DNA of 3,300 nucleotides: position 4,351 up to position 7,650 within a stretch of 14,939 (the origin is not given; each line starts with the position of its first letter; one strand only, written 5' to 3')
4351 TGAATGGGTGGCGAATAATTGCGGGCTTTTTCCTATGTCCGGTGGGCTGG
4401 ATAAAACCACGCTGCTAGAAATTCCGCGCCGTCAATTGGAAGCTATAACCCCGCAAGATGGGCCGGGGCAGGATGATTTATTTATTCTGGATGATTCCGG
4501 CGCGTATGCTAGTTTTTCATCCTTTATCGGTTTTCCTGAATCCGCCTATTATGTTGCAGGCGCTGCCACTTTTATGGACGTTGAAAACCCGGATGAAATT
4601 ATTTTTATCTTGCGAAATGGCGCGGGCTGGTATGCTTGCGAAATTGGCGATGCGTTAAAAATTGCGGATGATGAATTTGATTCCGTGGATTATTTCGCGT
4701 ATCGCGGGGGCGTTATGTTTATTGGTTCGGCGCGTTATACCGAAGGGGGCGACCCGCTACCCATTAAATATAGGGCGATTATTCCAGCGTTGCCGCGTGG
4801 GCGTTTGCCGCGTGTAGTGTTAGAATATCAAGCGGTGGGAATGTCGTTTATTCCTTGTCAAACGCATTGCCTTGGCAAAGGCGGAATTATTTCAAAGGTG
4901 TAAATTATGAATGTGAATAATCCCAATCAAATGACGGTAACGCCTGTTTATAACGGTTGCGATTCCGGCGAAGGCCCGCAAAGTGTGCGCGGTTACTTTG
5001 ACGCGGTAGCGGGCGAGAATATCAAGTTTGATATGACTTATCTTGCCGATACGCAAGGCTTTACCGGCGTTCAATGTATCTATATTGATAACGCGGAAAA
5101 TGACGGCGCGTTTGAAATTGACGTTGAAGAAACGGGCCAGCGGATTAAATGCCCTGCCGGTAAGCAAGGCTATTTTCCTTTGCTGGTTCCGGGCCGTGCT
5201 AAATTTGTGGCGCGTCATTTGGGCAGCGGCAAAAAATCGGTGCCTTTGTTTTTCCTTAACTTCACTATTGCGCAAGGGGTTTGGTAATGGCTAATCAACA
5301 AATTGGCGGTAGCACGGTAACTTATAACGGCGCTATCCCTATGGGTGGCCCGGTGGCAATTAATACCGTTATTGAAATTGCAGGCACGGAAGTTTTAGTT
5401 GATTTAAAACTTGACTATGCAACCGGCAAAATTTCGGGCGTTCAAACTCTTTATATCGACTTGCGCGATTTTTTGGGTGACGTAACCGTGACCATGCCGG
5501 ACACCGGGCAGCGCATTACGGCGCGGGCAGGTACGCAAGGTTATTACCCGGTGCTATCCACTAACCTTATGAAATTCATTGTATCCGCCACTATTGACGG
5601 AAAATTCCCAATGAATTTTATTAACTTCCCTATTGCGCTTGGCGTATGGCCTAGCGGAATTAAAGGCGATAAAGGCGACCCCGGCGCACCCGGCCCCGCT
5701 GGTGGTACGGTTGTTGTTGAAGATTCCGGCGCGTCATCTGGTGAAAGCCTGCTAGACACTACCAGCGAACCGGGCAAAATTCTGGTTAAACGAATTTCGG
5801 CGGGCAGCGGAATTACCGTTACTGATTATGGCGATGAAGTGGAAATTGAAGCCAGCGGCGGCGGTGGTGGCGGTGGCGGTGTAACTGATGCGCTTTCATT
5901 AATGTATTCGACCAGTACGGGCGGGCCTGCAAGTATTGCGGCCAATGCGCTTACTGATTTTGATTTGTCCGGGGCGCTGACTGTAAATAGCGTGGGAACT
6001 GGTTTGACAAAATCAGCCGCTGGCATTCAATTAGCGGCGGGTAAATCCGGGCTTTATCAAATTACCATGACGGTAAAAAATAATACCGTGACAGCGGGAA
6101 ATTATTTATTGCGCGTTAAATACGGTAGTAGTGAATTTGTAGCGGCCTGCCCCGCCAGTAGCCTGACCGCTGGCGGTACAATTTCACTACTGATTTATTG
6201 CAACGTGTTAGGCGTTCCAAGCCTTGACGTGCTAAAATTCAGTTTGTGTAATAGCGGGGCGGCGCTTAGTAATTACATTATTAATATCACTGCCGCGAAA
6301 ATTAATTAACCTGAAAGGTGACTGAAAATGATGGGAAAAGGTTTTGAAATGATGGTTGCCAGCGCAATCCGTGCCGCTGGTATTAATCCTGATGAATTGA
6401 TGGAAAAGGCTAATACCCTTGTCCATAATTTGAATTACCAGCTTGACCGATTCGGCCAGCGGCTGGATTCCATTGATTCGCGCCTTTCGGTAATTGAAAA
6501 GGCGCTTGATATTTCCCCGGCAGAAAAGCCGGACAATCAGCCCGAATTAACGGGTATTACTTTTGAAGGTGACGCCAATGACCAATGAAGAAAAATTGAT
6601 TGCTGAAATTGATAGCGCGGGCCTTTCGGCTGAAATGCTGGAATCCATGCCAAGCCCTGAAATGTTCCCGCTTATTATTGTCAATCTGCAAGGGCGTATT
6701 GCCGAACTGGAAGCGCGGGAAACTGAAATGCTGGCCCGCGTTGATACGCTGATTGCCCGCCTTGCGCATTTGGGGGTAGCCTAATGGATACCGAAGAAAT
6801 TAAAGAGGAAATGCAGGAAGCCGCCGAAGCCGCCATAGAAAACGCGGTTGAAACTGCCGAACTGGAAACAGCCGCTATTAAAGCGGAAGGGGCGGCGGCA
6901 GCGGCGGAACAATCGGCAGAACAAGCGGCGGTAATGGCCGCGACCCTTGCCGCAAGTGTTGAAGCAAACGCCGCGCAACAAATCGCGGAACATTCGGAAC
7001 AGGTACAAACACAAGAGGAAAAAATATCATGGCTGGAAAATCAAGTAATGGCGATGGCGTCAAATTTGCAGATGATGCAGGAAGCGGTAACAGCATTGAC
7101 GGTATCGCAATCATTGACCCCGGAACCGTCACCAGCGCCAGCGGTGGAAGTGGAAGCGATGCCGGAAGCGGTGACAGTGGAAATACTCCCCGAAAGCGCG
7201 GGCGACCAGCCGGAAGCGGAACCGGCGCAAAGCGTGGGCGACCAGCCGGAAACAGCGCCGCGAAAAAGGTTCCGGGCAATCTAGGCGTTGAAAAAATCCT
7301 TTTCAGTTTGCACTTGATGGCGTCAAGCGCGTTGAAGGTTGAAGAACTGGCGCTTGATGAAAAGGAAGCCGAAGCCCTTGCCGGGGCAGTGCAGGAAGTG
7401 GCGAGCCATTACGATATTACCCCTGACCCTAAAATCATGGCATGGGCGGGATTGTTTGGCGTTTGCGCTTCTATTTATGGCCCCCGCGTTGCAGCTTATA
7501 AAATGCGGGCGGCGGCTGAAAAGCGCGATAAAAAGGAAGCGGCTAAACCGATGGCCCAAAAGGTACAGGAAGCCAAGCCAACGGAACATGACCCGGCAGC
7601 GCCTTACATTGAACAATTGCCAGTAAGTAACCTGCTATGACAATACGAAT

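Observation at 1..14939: Window is a complete linear tectivirus genome bounded by perfect 110-bp ITRs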

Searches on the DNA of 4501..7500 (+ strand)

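Call 43: search_dna_similar(query=window:4501-7500:+, collection=phages, mode=near, max_rows=6)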
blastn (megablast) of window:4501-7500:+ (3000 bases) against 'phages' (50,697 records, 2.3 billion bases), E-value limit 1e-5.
Records with a match: 75; places in all: 75; records where one place covers at least 80% of the query: 75.
Best place of each record, by identity: 95-99% 61; 90-95% 6; 80-90% 8.
By first word of the organism name: Enterobacteria 60; Salmonella 11; Burkholderia 2; Erwinia 1; Pseudomonas 1.
By host as written in the record: Salmonella enterica serovar Typhimurium LT2 - pKJK5 50; Salmonella enterica subsp. enterica serovar Typhimurium BAA-2828 (MHM112) 11; - 9; Erwinia amylovora KT-1 1; Burkholderia contaminans 5080 1; Pseudomonas putida KT2440 1; Pseudomonas putida KT2440 - pKJK5 1; Burkholderia cepacia 1.
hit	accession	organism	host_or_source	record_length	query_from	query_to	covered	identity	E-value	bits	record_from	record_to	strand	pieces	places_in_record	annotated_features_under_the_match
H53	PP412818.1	Enterobacteria phage PRDaubergine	Salmonella enterica serovar Typhimurium ...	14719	2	3000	100%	97.7%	0e+0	5156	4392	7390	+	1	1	spike | packaging efficiency factor | assembly protein (x3) | receptor binding protein | penton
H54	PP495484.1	Salmonella phage PKJ.Vi.20.5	Salmonella enterica subsp. enterica ...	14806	2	3000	100%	97.4%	0e+0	5112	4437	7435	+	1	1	hypothetical protein (x3) | minor capsid protein | tailspike protein | capsid assembly protein | assembly protein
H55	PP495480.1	Salmonella phage PKJ.Vi.20.1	Salmonella enterica subsp. enterica ...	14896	1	2995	100%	97.5%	0e+0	5110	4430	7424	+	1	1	hypothetical protein (x3) | minor capsid protein | tailspike protein | capsid assembly protein | assembly protein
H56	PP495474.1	Salmonella phage PKJ.Ry.20.1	Salmonella enterica subsp. enterica ...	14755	1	2995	100%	97.4%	0e+0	5094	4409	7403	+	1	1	hypothetical protein (x2) | minor capsid protein | tailspike protein | capsid assembly protein | assembly protein (x2)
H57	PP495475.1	Salmonella phage PKJ.Ry.20.2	Salmonella enterica subsp. enterica ...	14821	1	2995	100%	97.4%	0e+0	5094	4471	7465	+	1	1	hypothetical protein (x2) | minor capsid protein | tailspike protein | capsid assembly protein | assembly protein (x2)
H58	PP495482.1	Salmonella phage PKJ.Vi.20.3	Salmonella enterica subsp. enterica ...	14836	2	3000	100%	97.2%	0e+0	5073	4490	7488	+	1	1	hypothetical protein (x3) | minor capsid protein | tailspike protein | capsid assembly protein | assembly protein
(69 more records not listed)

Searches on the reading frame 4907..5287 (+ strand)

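Call 27: search_protein_families(library=pfam, proteins=[window:4907-5287:+], max_evalue=0.001)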
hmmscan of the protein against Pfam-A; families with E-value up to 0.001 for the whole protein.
window:4907-5287:+ (126 aa): 1 family
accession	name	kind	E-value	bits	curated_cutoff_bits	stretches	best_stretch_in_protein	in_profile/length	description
PF08948.16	PRD1_P5_spike_N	-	6.5e-73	243.1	25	1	1-126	1-126/126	Bacteriophage PRD1, P5, spike N-terminal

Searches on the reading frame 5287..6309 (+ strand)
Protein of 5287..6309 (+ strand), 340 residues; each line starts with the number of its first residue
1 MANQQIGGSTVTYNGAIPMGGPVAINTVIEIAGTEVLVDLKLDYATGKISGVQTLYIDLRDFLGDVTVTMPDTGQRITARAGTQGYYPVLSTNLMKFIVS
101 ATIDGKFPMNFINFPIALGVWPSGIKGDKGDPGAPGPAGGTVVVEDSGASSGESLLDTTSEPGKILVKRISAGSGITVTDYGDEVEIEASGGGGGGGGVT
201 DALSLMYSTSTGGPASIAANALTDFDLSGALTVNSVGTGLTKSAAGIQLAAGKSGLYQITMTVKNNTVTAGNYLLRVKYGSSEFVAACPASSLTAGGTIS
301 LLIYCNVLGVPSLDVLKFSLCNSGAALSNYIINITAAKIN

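Call 27: search_protein_families(library=pfam, proteins=[window:5287-6309:+], max_evalue=0.001)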
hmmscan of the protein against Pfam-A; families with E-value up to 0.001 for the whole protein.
window:5287-6309:+ (340 aa): 2 families
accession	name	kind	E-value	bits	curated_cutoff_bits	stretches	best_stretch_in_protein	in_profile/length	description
PF08949.16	PRD1_P5_C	-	8.7e-140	464.2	25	1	122-340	1-219/219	Bacteriophage PRD1, spike protein P5, C-terminal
PF08948.16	PRD1_P5_spike_N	-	1.7e-64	215.9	25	1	1-121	1-126/126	Bacteriophage PRD1, P5, spike N-terminal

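Call 64: find_encoding_contigs(protein=window:5287-6309:+, flank=10000, max_places=6)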
Protein window:5287-6309:+ (340 aa): no gene with exactly this product is on record in the collection.
